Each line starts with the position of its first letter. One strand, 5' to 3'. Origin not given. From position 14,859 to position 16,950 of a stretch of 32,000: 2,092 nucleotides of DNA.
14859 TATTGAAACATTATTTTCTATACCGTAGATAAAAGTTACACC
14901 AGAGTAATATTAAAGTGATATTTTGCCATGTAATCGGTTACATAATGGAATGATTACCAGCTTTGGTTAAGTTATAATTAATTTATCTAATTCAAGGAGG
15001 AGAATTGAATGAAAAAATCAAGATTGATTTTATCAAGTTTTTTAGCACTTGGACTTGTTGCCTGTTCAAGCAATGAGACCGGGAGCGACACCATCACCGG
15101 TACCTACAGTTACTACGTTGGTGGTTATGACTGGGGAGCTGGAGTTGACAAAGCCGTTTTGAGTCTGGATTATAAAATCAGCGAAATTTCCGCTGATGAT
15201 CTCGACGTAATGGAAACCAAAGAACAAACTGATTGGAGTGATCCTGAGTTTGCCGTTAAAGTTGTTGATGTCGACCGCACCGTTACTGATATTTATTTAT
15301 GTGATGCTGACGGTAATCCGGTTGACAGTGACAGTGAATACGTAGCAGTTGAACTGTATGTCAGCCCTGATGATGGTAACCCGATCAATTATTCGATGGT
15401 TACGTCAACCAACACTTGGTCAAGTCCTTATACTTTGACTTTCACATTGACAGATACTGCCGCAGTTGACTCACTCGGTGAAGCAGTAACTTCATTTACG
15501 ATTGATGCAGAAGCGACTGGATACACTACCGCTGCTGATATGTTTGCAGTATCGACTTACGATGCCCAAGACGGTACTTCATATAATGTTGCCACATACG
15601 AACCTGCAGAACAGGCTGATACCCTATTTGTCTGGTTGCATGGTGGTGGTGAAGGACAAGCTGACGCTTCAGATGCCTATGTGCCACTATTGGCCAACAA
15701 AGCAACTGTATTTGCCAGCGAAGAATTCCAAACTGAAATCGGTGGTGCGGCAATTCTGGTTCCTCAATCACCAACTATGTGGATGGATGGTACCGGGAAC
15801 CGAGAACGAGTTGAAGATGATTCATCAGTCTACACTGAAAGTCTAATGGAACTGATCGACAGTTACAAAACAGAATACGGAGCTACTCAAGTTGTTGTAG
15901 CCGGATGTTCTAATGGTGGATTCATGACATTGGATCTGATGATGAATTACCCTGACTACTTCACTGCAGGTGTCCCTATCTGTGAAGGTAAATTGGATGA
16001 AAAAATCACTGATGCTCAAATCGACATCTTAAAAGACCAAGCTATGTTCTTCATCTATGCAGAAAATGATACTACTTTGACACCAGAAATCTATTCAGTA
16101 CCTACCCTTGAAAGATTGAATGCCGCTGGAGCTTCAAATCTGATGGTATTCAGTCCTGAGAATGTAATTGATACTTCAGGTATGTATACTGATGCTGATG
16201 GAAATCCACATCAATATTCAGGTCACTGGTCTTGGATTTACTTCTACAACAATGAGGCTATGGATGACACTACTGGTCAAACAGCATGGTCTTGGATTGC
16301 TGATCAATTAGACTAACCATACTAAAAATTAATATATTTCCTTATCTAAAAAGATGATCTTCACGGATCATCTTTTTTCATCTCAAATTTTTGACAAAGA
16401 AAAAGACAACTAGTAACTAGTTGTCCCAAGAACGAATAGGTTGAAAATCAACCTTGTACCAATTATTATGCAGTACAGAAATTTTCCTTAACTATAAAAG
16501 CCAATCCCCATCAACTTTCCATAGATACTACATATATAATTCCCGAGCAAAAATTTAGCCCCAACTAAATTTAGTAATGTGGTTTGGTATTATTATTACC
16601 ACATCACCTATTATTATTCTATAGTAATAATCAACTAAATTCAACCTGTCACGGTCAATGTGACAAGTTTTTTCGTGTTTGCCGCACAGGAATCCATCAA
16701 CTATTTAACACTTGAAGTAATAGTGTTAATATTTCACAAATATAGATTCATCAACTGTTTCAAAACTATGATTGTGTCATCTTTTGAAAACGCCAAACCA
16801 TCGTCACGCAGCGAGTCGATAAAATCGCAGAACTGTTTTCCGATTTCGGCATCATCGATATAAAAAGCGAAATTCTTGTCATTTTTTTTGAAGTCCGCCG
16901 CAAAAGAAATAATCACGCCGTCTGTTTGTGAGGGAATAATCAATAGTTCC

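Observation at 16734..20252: Operon of three translationally coupled, mutually paralogous XRE-HTH proteins with large unassigned C-terminal domains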

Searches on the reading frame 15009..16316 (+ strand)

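Call 89: search_protein_families(library=pfam, proteins=[window:15009-16316:+], max_evalue=0.00001)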
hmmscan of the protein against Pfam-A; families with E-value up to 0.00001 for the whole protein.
window:15009-16316:+ (435 aa): 1 family
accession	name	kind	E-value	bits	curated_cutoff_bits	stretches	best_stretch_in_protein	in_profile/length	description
PF18435.7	EstA_Ig_like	-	3.3e-10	40.5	26.7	1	39-144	8-106/120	Esterase Ig-like N-terminal domain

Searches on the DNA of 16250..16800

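Call 81: search_rna_families(source=window, start=16250, end=16800, threshold=evalue, max_evalue=10, show_alignments=2)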
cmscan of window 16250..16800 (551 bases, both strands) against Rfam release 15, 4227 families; matches with E-value up to 10: 7.
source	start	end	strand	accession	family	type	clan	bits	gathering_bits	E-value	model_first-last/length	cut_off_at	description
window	16342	16478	-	RF04182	GibS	Gene; sRNA;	-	25.9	115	0.19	1-142/142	no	GibS sRNA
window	16337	16444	+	RF02740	Fwd6_3p_UTR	Cis-reg;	-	20.7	79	2.1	1-116/116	no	Soft rot Enterobacteriaceae Fwd 6 3'UTR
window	16329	16428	-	RF02527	SSRC38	Gene; sRNA;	-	20.4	80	0.29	1-166/166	no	Streptococcus sRNA SSRC38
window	16295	16326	+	RF01829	sR6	Gene; snRNA; snoRNA; CD-box;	-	18.4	60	3.2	1-53/53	no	sR6 snoRNA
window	16300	16369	-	RF00020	U5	Gene; snRNA; splicing;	-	17.2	40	8.1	1-117/117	no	U5 spliceosomal RNA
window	16650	16730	-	RF01161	SNORD5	Gene; snRNA; snoRNA; CD-box;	-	16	55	6.7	1-72/72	no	Small nucleolar RNA SNORD5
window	16633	16669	-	RF02777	OppA_thermometer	Cis-reg; thermoregulator;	-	8.4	290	8.9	1-304/304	no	OppA 5' UTR thermometer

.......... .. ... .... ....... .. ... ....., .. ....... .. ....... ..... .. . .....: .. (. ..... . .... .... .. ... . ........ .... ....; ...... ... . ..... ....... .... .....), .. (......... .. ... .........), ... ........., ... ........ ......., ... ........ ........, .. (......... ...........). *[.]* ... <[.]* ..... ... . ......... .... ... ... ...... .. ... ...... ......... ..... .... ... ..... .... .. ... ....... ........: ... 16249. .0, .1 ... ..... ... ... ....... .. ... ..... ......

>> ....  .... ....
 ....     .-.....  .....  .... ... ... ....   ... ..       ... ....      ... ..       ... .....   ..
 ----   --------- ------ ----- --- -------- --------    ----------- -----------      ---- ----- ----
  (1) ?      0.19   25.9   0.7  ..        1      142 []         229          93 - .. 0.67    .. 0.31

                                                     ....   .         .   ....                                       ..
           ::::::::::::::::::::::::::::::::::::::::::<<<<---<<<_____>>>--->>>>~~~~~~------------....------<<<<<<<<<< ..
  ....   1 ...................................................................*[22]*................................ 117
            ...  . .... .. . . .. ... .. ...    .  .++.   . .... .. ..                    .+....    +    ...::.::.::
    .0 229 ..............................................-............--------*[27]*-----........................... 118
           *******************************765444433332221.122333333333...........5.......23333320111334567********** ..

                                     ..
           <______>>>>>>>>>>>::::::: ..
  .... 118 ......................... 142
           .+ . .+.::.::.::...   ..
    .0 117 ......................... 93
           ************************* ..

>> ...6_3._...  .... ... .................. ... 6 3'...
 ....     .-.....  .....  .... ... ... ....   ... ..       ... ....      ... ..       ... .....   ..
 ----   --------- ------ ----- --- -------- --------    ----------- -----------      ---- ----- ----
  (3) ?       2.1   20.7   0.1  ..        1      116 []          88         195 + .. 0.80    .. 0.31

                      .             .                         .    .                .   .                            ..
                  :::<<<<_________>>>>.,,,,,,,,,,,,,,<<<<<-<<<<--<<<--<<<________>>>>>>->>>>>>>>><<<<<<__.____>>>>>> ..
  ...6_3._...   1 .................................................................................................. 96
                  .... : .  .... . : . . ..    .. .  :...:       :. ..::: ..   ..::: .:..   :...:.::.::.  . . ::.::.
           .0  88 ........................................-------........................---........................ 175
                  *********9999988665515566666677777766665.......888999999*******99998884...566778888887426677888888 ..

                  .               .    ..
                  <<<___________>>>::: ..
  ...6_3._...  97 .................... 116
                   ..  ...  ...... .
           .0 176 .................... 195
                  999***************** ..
